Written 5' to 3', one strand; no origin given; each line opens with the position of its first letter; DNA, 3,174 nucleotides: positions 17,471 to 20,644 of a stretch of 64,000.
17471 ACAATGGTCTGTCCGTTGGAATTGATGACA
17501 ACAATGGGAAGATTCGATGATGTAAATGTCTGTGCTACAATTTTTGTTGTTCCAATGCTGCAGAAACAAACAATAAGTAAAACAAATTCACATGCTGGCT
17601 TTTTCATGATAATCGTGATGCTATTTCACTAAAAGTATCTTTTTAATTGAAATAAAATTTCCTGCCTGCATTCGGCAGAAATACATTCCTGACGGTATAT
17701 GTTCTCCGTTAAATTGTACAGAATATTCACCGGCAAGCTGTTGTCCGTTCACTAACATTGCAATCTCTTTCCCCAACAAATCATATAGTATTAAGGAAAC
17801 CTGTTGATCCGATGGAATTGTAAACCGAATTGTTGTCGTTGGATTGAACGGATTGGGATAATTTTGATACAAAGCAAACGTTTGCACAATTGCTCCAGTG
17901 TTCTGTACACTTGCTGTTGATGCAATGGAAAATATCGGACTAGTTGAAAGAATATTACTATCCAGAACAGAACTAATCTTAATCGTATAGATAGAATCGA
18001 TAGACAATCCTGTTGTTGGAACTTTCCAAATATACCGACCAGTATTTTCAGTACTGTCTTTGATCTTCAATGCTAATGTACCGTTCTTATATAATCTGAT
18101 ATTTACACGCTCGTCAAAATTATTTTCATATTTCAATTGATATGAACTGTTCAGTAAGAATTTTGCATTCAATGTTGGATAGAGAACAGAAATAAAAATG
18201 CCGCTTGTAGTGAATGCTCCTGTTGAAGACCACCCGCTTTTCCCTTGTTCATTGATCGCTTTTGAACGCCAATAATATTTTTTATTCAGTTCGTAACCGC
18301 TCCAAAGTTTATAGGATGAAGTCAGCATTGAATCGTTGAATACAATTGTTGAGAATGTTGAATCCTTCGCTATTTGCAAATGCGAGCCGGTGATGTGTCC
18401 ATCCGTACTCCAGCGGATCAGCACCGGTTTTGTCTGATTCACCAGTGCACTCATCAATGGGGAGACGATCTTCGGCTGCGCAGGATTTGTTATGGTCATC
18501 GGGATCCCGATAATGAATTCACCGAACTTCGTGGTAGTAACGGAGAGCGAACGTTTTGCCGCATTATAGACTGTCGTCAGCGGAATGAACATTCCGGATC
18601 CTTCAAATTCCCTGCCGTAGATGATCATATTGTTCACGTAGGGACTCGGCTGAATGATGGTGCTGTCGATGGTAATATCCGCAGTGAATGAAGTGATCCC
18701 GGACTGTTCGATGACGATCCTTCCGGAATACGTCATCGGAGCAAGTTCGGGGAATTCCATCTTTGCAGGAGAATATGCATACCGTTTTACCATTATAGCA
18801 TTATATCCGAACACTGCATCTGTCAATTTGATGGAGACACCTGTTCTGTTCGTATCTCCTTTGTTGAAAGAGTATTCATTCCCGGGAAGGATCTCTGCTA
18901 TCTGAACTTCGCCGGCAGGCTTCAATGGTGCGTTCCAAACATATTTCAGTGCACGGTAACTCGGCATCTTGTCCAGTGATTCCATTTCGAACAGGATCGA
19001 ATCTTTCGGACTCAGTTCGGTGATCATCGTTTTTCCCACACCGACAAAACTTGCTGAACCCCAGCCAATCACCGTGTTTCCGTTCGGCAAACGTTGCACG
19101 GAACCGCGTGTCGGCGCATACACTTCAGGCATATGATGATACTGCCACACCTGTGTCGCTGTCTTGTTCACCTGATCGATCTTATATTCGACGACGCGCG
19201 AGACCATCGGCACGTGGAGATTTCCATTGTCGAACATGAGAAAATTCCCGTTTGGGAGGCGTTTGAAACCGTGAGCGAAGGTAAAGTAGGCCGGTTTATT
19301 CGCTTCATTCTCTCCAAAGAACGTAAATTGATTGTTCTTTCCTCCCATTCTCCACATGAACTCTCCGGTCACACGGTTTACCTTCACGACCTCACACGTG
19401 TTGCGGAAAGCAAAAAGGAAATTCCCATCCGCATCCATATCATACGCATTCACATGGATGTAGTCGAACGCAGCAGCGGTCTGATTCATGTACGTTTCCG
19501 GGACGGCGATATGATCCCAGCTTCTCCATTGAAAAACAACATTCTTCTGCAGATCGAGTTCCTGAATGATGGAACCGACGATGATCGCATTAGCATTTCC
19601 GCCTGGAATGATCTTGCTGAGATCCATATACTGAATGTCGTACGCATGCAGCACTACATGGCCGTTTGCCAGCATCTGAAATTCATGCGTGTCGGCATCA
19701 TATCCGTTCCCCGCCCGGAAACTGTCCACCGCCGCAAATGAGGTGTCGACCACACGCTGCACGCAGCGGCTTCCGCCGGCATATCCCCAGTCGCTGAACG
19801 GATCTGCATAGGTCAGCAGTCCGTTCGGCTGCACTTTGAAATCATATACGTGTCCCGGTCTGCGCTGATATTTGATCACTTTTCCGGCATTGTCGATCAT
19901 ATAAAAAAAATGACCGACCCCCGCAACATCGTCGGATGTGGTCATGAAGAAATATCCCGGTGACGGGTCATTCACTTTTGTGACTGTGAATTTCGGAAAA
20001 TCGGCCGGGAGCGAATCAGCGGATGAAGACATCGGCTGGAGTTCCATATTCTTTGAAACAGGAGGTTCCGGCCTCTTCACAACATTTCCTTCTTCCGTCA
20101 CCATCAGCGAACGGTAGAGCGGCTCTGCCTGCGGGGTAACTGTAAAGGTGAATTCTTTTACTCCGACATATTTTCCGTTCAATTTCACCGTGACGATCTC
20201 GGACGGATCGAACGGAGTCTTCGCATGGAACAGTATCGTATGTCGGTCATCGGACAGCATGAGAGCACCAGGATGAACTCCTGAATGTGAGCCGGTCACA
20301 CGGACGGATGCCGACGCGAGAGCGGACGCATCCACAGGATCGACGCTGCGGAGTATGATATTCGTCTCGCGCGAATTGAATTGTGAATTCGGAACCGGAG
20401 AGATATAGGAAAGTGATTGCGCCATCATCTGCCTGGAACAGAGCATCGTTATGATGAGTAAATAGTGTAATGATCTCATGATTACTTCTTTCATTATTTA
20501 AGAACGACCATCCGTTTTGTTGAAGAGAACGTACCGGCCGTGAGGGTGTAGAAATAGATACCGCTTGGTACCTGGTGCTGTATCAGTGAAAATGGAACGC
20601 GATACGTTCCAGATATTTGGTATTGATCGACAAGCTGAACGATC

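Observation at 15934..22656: CotH kinase-fold protein and two arylsulfotransferase-like propellers, all T9SS-secreted and translationally coupled to glucanases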

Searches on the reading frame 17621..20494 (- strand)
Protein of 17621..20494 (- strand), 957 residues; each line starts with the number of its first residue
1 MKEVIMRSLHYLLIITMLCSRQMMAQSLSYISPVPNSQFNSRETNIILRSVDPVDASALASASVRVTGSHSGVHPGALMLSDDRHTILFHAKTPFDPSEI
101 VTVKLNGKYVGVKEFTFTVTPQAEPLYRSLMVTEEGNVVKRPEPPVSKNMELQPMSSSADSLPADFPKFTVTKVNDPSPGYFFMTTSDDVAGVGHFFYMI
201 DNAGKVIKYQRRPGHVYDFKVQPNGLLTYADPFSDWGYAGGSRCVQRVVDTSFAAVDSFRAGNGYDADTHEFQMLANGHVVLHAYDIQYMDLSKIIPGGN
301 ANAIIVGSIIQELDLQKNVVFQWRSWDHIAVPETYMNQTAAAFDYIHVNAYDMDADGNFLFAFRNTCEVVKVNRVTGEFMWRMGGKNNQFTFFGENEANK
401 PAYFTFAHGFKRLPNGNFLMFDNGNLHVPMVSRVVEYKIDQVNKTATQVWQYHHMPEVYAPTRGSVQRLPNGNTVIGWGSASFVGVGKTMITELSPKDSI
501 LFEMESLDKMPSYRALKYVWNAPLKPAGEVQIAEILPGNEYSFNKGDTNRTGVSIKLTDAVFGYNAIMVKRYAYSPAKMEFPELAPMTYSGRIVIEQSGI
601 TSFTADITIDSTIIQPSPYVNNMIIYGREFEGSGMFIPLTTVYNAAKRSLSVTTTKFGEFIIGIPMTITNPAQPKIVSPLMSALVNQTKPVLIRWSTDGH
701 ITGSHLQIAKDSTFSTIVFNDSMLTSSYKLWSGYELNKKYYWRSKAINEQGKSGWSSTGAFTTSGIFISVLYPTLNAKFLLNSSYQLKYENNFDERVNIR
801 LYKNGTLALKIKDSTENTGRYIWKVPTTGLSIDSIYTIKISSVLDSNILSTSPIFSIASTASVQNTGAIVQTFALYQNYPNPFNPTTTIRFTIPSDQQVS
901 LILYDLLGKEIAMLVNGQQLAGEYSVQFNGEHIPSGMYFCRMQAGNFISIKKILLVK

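Call 4: search_protein_families(library=pfam, proteins=[window:17621-20494:-], max_evalue=0.01)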
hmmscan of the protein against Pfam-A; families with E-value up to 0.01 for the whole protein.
window:17621-20494:- (957 aa): 3 families
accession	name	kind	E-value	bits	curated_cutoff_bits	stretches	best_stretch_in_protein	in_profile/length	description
PF05935.17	Arylsulfotrans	-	2.5e-25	89.7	24.2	1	194-513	27-373/374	Arylsulfotransferase (ASST)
PF14269.12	Arylsulfotran_2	-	4.6e-21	75.9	27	1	267-482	58-283/301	Arylsulfotransferase (ASST)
PF18962.6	Por_Secre_tail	-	2.5e-10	40.9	27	1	879-954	2-74/75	Secretion system C-terminal sorting domain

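Call 16: search_solved_structures(query=window:17621-20494:-, max_evalue=0.01, show_alignments=2)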
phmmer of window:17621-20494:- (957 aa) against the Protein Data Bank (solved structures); distinct sequences matched with E-value up to 0.01: 4.
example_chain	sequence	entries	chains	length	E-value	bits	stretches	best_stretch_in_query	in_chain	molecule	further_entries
9kf4_A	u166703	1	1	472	5e-35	123.9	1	177-522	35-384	Sulfotransferase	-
9kf6_A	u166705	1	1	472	1.7e-34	122.1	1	177-522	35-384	Sulfotransferase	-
4p04_A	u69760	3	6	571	0.00015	23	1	415-498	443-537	Arylsulfate sulfotransferase AssT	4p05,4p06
3elq_A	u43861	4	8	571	0.00015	23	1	415-498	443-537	Arylsulfate sulfotransferase | Arylsulfate sulfotransferase AssT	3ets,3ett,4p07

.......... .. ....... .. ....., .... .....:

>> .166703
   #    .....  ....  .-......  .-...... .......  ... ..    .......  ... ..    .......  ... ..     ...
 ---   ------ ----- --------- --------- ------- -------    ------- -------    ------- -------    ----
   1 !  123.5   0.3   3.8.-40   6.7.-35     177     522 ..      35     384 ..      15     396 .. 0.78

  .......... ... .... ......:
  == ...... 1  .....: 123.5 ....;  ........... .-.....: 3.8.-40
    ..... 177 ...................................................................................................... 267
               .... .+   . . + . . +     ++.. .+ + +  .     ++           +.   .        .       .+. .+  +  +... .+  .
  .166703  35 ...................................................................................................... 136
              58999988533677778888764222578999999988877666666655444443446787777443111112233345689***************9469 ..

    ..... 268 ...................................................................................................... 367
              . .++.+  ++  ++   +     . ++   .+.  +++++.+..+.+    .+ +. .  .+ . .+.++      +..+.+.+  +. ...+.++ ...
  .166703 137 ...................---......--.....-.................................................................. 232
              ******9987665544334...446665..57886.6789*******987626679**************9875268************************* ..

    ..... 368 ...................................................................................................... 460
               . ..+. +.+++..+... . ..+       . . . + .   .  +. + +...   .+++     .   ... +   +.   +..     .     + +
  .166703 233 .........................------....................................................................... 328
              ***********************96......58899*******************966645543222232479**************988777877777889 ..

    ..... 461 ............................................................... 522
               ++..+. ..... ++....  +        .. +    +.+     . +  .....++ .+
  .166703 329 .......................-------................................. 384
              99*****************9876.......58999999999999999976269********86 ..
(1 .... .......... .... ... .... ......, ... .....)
